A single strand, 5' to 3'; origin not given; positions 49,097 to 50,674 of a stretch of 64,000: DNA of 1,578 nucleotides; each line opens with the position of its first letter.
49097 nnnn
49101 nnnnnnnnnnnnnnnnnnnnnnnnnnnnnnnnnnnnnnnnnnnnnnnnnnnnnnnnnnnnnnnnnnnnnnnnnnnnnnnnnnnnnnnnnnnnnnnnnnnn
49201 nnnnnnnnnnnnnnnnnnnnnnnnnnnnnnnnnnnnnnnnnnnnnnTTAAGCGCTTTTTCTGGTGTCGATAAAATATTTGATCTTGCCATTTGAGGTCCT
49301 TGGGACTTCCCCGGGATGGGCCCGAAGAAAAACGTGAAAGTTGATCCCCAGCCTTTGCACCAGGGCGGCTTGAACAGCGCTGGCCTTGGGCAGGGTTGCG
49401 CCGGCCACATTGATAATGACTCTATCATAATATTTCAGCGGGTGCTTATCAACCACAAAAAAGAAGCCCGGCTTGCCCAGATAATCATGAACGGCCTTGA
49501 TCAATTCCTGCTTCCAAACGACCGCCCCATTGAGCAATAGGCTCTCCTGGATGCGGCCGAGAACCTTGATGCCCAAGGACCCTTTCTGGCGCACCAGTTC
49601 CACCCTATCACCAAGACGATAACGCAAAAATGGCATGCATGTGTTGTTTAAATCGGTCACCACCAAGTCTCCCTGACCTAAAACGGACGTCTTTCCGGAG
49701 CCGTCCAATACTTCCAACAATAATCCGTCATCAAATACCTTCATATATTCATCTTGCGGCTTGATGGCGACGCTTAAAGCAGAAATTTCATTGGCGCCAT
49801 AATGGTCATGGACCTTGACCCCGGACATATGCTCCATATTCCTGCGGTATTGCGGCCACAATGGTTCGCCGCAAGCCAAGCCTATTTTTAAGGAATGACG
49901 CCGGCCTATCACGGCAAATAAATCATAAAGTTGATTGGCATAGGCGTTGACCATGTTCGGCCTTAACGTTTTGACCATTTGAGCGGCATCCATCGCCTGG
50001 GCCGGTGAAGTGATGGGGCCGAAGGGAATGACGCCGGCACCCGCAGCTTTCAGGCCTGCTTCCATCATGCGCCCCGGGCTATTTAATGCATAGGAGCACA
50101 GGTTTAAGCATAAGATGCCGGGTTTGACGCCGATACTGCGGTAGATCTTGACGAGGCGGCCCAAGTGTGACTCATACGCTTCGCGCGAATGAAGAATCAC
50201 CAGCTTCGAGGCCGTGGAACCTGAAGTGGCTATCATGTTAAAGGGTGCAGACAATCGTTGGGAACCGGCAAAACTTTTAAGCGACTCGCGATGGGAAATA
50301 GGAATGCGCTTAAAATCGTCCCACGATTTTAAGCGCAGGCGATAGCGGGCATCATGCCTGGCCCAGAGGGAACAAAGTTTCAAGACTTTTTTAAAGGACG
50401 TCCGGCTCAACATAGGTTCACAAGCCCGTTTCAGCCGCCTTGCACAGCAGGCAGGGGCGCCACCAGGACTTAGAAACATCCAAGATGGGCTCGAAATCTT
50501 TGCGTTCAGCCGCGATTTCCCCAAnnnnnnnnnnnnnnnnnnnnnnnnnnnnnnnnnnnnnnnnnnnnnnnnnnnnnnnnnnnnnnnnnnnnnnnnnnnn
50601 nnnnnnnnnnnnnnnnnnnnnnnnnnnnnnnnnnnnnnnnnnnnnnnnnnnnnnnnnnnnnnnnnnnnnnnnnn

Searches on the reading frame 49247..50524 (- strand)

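Call 95: search_protein_families(library=pfam, proteins=[window:49247-50524:-], max_evalue=0.00001)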
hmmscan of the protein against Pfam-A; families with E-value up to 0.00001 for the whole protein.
window:49247-50524:- (425 aa): 1 family
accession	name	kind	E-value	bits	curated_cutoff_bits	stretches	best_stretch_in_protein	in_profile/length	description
PF00501.34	AMP-binding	-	7.3e-06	25.5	29.9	1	92-257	162-336/384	AMP-binding enzyme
